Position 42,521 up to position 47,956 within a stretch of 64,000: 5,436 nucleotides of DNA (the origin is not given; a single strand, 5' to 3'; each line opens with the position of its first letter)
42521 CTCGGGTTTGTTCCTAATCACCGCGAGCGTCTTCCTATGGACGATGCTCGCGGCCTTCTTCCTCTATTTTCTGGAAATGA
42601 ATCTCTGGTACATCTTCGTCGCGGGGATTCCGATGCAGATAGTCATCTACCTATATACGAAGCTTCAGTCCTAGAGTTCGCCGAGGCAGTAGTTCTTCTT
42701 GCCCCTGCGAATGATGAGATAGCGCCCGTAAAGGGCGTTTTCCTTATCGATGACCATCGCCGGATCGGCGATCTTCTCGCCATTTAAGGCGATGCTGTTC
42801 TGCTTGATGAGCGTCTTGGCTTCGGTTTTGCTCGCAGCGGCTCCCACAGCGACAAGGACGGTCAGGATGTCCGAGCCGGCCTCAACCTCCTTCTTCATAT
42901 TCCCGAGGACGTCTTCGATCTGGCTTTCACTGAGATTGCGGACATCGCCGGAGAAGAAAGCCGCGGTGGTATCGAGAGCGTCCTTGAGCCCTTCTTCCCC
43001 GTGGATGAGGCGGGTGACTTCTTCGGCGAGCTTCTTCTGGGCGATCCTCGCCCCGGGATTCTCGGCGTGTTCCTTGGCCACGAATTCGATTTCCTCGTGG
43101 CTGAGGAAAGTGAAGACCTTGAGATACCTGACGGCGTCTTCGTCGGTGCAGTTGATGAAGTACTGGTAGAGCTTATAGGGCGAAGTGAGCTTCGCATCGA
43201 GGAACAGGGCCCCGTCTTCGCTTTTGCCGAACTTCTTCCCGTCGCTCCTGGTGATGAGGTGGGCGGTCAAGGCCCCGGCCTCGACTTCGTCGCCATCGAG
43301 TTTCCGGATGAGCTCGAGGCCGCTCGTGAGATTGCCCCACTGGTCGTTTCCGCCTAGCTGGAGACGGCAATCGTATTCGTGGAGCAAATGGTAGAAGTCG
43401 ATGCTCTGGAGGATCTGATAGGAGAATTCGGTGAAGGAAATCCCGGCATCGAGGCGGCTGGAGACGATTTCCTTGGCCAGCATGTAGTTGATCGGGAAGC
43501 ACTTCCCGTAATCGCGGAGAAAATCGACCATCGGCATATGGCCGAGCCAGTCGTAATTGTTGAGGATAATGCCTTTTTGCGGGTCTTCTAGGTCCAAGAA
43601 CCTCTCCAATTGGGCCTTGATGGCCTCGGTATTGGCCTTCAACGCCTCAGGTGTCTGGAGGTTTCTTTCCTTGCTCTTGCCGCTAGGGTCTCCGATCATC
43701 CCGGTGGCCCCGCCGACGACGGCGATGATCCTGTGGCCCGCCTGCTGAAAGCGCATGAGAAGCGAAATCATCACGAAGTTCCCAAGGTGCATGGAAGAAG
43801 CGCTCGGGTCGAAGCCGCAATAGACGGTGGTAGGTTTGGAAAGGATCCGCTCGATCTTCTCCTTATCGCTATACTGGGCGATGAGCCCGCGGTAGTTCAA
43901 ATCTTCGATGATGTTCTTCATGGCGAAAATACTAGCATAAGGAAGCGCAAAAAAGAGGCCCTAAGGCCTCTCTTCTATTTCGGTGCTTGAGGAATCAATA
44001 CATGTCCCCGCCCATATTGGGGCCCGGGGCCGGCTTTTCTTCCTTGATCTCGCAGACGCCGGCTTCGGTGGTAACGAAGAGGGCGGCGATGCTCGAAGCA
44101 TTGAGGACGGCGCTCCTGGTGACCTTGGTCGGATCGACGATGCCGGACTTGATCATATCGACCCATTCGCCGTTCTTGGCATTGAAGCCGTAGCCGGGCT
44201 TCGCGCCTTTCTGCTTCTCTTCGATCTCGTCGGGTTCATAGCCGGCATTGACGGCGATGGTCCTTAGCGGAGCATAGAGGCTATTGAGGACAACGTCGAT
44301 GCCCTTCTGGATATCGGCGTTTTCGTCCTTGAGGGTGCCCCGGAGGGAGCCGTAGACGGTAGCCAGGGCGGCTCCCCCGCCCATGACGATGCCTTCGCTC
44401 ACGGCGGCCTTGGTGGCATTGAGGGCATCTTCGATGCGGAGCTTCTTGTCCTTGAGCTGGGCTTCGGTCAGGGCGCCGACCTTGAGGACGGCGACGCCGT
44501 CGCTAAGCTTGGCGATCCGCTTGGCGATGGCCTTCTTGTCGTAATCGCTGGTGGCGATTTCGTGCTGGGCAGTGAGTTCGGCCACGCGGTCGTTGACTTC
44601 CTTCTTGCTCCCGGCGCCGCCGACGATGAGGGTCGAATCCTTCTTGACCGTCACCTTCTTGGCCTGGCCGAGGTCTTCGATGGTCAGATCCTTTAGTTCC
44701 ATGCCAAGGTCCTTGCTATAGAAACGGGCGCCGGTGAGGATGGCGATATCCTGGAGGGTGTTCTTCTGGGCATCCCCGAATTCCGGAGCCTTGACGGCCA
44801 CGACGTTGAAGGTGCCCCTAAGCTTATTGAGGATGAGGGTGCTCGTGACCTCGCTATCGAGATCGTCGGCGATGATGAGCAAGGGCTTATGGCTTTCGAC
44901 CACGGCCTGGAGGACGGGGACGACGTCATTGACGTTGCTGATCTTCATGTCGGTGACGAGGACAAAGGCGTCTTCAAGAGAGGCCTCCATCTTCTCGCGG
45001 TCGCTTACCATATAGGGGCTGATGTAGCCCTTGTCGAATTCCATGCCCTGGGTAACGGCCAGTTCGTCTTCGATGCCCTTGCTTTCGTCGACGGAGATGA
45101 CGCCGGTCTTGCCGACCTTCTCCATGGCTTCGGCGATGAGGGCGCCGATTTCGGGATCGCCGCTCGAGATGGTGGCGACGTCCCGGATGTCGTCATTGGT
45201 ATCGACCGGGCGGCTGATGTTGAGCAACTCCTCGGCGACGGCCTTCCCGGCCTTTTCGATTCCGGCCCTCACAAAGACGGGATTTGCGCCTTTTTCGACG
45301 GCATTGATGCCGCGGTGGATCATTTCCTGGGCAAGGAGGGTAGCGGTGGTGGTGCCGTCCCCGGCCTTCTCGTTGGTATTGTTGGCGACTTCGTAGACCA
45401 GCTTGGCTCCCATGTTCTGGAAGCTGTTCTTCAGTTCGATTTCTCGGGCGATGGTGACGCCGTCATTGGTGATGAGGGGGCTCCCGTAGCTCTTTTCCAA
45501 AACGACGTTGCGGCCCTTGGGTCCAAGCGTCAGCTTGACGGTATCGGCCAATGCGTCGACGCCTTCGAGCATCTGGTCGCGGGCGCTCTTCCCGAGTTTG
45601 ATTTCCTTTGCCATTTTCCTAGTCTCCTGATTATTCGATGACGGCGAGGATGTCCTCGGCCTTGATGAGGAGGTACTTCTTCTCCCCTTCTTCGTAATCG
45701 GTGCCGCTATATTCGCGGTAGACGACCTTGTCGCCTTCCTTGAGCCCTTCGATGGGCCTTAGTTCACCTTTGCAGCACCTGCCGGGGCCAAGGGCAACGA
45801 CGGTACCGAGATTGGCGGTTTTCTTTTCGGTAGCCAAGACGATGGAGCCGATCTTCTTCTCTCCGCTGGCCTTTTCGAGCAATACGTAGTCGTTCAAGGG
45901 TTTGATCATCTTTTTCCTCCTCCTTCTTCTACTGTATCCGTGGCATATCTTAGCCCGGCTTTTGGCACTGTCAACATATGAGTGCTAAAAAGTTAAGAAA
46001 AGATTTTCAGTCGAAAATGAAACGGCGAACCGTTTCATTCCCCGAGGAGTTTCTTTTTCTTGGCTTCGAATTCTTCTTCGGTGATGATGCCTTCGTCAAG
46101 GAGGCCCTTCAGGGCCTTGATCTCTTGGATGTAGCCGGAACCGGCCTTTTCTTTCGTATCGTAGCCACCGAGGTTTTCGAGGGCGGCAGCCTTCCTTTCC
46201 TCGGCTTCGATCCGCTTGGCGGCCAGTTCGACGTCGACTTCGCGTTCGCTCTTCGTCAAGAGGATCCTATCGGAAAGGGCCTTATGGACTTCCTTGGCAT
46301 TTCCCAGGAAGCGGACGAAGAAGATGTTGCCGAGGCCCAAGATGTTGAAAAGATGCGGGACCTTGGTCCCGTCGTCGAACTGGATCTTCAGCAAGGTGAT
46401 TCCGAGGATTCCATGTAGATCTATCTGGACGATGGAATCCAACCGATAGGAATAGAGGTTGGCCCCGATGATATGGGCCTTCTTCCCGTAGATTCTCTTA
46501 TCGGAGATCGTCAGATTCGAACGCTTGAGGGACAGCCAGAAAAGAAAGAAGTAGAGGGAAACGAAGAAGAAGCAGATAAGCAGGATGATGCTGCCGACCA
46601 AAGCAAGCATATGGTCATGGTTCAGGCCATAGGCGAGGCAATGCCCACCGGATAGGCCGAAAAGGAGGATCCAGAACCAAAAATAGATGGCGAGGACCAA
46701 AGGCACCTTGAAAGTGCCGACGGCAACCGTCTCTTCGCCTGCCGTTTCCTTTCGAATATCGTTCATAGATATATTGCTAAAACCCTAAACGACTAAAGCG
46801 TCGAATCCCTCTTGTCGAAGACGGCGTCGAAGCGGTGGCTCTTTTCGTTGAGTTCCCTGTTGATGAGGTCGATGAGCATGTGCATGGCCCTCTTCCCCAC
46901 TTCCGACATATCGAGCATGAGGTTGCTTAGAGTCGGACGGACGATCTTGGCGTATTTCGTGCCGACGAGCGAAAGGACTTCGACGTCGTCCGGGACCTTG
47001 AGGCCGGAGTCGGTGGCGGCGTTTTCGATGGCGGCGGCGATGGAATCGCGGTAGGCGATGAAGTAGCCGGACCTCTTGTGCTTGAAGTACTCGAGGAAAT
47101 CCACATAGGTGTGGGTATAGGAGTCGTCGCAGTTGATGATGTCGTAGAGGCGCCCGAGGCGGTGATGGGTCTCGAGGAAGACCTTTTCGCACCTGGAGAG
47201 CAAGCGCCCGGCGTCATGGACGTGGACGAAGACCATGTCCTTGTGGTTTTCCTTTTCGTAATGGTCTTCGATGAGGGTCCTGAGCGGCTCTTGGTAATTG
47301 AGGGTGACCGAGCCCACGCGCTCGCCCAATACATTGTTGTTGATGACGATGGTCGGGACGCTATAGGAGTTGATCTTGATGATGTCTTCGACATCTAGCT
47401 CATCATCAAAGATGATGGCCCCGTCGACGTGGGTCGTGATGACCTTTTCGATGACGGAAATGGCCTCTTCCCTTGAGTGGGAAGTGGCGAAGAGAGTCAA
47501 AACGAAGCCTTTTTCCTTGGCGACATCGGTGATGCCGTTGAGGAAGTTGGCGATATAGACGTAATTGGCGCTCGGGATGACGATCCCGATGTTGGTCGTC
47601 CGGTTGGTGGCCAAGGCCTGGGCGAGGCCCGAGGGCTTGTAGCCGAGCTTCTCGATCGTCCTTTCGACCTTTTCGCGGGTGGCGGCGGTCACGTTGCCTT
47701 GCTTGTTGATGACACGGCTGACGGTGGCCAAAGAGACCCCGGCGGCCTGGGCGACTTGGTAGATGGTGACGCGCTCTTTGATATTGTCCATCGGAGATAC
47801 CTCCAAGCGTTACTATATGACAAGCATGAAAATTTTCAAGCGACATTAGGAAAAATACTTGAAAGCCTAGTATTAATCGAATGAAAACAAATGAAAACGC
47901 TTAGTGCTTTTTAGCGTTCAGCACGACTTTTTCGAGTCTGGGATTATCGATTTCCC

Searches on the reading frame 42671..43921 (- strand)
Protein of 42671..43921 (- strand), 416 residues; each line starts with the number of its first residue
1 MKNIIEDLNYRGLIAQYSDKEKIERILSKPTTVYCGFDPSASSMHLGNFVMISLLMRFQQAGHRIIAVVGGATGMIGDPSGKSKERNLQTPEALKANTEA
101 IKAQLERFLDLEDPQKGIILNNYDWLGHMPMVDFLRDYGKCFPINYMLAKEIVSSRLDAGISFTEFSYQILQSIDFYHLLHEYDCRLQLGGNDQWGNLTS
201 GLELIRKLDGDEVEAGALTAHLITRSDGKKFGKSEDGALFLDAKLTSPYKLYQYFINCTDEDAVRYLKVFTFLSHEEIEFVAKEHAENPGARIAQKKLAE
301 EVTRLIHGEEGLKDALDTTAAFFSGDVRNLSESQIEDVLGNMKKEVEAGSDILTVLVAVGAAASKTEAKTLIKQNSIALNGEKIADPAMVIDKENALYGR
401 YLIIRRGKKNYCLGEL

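Call 75: search_protein_families(library=pfam, proteins=[window:42671-43921:-], max_evalue=0.00001)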
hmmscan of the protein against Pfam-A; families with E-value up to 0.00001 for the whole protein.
window:42671-43921:- (416 aa): 2 families
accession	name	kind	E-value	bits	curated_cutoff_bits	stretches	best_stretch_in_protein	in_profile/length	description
PF00579.31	tRNA-synt_1b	-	1.4e-79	268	21.1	1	29-323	4-291/292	tRNA synthetases class I (W and Y)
PF22421.1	SYY_C-terminal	-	1.6e-19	70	27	1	347-413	15-82/83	Tyrosine--tRNA ligase SYY-like C-terminal domain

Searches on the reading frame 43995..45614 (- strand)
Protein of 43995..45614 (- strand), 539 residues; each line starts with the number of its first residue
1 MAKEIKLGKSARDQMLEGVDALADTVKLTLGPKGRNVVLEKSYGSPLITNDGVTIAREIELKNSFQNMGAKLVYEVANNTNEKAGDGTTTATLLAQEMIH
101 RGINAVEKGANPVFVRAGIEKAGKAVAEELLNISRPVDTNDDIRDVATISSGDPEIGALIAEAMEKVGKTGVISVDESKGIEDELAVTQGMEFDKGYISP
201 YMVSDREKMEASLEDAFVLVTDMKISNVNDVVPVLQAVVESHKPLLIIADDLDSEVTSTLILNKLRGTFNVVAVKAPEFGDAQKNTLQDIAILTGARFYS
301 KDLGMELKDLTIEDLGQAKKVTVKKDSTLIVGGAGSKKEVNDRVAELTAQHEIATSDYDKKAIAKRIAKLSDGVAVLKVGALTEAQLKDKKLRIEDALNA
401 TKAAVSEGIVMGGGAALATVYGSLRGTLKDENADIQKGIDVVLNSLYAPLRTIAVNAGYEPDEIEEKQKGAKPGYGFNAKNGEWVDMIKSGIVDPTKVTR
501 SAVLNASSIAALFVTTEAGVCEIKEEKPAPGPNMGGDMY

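Call 75: search_protein_families(library=pfam, proteins=[window:43995-45614:-], max_evalue=0.00001)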
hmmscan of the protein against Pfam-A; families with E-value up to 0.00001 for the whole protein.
window:43995-45614:- (539 aa): 1 family
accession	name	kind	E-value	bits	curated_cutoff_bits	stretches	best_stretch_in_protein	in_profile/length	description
PF00118.29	Cpn60_TCP1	-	3.2e-68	231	34.3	1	22-517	1-483/490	TCP-1/cpn60 chaperonin family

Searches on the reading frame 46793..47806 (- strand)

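Call 75: search_protein_families(library=pfam, proteins=[window:46793-47806:-], max_evalue=0.00001)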
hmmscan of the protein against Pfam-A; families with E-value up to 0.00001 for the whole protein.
window:46793-47806:- (337 aa): 3 families
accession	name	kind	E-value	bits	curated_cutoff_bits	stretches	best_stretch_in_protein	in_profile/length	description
PF00356.27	LacI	-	6.1e-18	64.8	27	1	14-59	1-46/46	Bacterial regulatory proteins, lacI family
PF13377.12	Peripla_BP_3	-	1.8e-16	61.1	26.5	1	182-336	3-167/167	Periplasmic binding protein-like domain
PF00532.27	Peripla_BP_1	-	9.6e-12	45.4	22.2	1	71-318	2-264/281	Periplasmic binding proteins and sugar binding domain of LacI family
